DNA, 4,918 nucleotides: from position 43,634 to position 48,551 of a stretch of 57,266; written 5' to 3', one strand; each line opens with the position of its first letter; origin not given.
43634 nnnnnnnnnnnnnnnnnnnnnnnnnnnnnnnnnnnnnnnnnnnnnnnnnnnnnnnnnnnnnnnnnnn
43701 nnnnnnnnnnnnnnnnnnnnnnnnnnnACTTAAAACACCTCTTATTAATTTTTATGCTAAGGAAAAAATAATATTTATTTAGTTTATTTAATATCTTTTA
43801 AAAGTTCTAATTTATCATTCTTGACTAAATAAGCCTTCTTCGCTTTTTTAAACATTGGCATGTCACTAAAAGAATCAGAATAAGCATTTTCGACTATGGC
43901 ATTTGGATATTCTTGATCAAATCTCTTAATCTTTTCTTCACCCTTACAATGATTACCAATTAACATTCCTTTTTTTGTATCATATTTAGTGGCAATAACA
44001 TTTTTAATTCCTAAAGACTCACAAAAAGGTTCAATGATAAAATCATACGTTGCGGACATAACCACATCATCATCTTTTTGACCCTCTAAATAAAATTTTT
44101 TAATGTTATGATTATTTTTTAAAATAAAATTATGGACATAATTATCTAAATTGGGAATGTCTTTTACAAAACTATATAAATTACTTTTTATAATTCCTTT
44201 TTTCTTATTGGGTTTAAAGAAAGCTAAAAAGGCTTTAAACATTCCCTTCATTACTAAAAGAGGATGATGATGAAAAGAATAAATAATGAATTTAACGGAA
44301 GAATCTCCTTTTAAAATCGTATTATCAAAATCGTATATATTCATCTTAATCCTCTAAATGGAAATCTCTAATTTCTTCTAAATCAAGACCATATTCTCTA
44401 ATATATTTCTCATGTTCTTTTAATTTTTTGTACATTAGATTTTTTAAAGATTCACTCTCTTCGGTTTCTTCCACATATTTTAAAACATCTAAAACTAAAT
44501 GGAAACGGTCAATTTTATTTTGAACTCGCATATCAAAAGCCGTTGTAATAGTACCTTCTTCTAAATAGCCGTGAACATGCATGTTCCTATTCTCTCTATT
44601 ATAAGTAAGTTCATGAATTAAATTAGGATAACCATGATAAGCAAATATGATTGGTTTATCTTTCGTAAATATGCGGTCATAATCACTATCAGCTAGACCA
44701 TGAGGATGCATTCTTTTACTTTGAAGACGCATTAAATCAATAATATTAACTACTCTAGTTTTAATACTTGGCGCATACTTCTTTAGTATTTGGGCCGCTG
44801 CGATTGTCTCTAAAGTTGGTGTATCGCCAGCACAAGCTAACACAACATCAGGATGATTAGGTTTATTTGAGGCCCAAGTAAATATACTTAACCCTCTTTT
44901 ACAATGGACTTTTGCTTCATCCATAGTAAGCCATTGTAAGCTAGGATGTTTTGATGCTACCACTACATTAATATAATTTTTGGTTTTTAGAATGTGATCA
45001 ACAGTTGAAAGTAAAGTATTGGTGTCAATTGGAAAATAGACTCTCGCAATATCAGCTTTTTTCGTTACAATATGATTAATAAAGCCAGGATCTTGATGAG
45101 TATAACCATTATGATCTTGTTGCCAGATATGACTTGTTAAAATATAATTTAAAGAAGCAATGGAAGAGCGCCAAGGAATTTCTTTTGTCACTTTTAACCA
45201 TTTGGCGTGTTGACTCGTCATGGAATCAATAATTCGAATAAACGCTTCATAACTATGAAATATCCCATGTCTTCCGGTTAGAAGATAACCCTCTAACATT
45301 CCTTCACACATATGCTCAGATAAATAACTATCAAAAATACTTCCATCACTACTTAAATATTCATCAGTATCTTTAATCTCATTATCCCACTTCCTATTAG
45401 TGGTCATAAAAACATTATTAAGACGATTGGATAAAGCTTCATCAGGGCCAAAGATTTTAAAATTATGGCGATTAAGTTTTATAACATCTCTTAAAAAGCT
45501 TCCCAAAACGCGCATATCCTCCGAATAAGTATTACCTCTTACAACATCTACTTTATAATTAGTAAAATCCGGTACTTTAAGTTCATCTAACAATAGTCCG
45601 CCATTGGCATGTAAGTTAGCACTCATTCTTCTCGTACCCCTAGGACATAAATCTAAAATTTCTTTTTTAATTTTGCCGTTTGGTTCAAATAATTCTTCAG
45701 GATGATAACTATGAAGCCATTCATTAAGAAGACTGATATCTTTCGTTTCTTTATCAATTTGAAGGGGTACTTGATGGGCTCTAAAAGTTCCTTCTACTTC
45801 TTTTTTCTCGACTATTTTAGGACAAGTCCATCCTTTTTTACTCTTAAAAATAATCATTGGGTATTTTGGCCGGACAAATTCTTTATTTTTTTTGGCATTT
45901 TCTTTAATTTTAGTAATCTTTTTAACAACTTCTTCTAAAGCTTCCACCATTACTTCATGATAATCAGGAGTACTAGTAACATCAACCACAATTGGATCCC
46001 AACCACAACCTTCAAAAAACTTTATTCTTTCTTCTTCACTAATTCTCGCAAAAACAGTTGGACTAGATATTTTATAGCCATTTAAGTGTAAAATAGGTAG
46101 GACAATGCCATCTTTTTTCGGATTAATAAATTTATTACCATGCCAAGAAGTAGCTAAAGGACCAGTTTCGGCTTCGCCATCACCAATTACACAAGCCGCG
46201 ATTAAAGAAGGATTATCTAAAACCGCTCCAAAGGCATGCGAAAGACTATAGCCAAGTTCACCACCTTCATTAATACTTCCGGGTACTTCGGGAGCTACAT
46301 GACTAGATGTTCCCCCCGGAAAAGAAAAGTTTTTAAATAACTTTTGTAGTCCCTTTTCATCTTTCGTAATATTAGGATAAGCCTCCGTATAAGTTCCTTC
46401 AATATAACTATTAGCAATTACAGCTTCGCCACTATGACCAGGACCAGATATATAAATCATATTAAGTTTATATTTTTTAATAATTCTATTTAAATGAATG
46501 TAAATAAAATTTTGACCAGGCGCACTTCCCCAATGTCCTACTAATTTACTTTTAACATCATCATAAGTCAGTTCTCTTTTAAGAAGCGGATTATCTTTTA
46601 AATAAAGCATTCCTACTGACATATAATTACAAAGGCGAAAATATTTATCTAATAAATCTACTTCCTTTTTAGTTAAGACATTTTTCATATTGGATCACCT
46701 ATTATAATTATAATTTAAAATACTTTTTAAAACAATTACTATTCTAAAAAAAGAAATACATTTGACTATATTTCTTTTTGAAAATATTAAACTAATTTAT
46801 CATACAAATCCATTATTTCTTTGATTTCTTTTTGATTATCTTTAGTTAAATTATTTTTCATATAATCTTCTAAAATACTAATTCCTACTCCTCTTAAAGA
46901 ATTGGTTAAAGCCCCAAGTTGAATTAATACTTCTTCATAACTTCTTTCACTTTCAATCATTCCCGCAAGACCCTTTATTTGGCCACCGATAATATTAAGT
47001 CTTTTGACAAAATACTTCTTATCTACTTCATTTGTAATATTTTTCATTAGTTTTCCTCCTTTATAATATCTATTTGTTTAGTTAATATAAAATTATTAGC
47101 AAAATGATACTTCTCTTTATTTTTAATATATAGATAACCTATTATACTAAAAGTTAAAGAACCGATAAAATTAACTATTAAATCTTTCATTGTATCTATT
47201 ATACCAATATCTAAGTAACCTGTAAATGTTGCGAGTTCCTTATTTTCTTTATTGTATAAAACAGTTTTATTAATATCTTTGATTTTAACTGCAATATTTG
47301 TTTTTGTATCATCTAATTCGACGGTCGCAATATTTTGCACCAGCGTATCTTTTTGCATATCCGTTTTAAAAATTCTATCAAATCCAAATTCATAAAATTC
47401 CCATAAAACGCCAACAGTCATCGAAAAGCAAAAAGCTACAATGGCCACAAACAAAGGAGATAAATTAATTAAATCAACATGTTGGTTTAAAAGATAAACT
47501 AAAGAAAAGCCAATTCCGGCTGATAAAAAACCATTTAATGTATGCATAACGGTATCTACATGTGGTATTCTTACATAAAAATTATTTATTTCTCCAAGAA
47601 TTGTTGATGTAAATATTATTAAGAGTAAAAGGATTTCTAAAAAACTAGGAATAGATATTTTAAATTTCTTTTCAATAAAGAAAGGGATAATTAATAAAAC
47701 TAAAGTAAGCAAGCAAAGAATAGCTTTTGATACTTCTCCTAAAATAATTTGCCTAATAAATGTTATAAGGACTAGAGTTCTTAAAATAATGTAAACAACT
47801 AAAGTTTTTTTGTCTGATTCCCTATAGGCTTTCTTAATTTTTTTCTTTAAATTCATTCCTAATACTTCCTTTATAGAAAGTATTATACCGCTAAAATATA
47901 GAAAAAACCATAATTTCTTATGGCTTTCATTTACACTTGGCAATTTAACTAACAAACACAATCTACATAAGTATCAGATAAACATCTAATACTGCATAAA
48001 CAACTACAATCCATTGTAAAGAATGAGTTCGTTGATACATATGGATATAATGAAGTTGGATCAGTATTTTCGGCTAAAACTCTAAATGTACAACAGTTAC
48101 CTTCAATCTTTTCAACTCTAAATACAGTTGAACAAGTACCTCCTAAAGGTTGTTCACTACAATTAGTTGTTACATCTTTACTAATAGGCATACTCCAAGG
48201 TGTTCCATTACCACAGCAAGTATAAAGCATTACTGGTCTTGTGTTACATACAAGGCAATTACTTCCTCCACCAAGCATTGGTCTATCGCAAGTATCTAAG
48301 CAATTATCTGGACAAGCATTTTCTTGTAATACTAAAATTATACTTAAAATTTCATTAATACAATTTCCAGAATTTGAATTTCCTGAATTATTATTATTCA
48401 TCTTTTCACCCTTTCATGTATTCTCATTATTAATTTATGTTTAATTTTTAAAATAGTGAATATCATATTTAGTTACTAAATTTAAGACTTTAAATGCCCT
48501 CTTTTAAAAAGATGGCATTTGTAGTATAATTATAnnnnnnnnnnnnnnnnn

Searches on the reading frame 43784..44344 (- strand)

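Call 48: search_protein_families(library=pfam, proteins=[window:43784-44344:-], max_evalue=0.00001)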
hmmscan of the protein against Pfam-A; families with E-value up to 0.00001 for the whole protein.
window:43784-44344:- (186 aa): 1 family
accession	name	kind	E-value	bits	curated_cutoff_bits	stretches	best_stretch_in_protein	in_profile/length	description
PF12710.13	HAD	-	7e-14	53.1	27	1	3-166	2-189/189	haloacid dehalogenase-like hydrolase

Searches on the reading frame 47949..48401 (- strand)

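Call 48: search_protein_families(library=pfam, proteins=[window:47949-48401:-], max_evalue=0.00001)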
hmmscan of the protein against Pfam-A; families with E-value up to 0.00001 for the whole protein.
window:47949-48401:- (150 aa): 1 family
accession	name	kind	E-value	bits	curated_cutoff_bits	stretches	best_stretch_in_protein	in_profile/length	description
PF10612.14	Spore-coat_CotZ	-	3e-13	50.6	24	1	5-113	5-108/159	Spore coat protein Z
